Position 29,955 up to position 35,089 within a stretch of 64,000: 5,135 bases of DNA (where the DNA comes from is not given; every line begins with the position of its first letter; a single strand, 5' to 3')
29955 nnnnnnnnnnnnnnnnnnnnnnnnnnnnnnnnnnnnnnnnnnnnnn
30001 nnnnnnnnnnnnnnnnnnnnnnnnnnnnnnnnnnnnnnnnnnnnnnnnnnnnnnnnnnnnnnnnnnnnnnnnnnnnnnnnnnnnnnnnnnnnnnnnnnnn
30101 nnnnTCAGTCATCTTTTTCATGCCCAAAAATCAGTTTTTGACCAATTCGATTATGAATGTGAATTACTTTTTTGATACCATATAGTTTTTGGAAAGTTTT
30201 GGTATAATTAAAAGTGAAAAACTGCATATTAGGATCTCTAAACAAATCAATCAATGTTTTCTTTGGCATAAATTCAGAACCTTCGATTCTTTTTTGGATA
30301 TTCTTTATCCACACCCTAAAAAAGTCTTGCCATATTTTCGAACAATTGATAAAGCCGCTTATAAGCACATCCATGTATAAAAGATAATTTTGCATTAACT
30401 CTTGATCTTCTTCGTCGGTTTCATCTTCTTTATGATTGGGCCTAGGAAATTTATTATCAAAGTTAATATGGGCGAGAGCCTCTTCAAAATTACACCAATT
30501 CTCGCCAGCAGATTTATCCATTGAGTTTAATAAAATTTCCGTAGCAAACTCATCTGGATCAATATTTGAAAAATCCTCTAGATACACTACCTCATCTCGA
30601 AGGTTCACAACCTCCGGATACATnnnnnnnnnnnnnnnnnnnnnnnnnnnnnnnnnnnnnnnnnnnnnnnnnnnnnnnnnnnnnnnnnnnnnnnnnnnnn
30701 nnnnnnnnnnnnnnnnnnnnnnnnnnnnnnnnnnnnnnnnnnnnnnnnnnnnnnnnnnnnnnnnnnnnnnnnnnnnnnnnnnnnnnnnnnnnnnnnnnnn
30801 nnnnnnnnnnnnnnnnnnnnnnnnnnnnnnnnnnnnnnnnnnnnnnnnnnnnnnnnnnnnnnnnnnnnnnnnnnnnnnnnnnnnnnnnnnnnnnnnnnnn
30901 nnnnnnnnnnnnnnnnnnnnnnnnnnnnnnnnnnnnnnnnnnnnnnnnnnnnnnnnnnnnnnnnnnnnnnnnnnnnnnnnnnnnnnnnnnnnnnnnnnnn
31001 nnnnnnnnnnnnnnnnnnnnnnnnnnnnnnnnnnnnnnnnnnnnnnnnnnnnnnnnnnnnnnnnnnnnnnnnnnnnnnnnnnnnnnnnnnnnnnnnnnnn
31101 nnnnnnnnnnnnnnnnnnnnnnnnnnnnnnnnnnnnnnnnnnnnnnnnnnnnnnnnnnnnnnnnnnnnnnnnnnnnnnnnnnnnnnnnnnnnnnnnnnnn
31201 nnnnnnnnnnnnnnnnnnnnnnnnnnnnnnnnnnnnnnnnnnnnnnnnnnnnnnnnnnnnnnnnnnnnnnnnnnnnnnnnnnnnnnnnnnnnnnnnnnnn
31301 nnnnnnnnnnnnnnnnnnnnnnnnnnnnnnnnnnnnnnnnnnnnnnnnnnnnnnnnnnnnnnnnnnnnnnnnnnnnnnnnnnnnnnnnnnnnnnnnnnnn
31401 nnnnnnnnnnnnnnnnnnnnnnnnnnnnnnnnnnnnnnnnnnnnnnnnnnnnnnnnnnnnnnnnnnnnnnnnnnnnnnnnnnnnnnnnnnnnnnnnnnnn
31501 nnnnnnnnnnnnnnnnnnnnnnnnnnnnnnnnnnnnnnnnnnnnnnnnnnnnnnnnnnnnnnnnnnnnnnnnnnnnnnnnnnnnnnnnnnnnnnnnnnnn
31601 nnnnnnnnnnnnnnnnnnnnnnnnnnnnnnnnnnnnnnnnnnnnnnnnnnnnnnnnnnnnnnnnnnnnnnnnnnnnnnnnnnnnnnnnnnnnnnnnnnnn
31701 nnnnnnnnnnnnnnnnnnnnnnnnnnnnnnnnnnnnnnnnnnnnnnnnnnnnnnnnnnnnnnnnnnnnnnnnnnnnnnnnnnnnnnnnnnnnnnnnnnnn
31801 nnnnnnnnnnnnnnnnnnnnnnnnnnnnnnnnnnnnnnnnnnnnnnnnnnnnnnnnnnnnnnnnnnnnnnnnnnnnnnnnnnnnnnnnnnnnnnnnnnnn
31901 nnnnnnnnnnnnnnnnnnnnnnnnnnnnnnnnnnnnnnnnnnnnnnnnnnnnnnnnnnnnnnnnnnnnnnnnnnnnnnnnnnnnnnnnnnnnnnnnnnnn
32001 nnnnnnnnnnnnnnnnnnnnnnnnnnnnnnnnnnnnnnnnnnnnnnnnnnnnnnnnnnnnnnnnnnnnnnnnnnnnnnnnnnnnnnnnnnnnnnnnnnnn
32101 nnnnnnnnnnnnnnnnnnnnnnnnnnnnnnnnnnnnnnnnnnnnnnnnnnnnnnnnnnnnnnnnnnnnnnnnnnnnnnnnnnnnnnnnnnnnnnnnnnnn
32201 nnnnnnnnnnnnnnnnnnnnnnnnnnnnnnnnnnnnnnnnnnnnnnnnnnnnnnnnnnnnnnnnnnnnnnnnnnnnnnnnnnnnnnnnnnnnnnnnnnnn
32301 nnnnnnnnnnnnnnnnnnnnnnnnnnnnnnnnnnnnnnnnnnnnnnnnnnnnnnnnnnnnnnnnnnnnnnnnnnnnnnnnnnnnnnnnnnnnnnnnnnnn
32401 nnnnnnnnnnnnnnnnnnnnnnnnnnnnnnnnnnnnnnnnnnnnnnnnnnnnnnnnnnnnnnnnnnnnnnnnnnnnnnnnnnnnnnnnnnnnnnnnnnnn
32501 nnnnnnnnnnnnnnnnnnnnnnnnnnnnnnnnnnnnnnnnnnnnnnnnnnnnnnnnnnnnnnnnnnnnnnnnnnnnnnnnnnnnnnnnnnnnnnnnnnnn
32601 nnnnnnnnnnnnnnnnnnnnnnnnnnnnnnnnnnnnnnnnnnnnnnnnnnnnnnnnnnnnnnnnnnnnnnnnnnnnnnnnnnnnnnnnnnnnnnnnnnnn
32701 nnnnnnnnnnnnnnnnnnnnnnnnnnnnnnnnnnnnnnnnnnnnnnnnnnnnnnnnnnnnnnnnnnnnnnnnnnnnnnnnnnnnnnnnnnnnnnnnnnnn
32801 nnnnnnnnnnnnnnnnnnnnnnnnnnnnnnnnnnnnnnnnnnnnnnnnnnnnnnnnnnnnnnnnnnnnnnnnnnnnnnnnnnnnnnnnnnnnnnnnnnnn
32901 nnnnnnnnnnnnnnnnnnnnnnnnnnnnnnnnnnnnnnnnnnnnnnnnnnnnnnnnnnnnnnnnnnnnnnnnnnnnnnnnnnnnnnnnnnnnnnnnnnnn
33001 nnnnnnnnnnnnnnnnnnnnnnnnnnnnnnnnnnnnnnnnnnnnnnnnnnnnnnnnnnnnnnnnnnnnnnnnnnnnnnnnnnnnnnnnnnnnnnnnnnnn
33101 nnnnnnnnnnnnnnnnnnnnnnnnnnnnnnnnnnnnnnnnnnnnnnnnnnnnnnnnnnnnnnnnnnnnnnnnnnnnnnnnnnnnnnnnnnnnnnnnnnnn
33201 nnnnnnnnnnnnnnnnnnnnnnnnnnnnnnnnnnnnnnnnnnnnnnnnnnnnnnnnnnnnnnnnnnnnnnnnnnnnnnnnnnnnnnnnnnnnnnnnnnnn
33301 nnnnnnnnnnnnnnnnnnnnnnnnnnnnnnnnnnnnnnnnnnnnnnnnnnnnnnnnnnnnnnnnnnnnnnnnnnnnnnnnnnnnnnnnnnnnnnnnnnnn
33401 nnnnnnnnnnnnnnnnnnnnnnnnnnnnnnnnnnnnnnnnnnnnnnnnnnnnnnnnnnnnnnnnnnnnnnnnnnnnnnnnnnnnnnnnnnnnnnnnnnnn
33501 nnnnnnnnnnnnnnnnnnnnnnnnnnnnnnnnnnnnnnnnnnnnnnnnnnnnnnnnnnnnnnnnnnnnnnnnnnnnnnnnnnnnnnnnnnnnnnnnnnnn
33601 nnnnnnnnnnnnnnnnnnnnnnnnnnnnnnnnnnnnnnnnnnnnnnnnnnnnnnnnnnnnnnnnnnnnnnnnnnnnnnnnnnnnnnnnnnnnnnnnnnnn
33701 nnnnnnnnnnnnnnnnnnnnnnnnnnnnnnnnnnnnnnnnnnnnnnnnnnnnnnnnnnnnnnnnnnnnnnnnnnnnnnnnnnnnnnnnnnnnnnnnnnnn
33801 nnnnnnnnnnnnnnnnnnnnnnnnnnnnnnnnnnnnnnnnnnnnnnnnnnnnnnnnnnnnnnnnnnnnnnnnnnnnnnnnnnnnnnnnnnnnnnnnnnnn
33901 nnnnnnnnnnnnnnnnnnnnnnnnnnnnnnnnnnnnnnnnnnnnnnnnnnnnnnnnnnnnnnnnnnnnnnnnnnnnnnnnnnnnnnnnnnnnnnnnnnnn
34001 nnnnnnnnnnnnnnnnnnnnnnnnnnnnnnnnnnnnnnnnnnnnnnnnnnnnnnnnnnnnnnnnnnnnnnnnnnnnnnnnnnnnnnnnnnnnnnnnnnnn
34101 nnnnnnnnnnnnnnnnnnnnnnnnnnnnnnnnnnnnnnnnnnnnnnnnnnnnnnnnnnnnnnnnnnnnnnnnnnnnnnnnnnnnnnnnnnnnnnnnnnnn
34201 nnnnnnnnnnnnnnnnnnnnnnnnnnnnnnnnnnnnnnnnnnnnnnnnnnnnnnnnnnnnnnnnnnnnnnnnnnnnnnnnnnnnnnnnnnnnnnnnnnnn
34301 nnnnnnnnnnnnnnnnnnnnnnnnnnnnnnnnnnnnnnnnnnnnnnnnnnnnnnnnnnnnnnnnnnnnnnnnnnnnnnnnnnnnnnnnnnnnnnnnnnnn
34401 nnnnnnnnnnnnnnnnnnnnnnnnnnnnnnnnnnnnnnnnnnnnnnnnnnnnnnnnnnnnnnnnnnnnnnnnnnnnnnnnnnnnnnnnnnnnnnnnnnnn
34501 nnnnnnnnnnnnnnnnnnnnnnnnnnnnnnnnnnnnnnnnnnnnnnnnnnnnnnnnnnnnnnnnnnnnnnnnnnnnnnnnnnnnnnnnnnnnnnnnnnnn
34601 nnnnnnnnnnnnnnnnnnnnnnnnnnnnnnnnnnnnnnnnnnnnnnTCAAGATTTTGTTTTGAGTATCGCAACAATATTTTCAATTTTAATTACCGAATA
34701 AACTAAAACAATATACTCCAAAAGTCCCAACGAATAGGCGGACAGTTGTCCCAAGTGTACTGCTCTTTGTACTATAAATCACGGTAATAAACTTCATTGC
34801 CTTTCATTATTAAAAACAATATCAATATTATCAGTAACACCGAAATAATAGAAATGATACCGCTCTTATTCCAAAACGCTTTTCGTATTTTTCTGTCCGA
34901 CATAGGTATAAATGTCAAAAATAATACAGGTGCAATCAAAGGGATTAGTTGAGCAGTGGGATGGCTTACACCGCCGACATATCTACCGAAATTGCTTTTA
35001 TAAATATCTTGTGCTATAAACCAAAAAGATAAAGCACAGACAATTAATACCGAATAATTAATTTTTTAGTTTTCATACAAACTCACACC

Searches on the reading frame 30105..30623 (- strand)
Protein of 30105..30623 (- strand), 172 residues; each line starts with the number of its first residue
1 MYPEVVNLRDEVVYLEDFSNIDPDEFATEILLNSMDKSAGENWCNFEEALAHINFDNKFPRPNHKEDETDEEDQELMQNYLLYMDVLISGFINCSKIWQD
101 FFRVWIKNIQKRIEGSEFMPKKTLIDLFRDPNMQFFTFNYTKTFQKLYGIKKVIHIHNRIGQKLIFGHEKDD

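Call 15: search_protein_families(library=pfam, proteins=[window:30105-30623:-], max_evalue=0.001)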
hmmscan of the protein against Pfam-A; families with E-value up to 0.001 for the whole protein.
window:30105-30623:- (172 aa): 1 family
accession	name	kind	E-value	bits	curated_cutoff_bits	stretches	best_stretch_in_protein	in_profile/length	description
PF14253.11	AbiH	-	7.7e-21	75.8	30.9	1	31-171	42-185/260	Bacteriophage abortive infection AbiH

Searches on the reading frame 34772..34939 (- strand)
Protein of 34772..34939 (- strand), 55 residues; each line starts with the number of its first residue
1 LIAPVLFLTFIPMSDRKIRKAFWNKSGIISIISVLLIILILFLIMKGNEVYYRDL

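Call 3: search_protein_families(library=pfam, proteins=[window:34772-34939:-], max_evalue=0.01)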
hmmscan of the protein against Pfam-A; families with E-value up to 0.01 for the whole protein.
window:34772-34939:- (55 aa): 2 families
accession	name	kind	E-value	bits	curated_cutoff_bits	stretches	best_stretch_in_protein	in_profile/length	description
PF11190.13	DUF2976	-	0.00037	20.8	28.2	1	15-50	52-87/87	Protein of unknown function (DUF2976)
PF08019.17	EptA_B_N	-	0.0026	18.1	22.3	1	2-46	76-119/152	Phosphoethanolamine transferase EptA/EptB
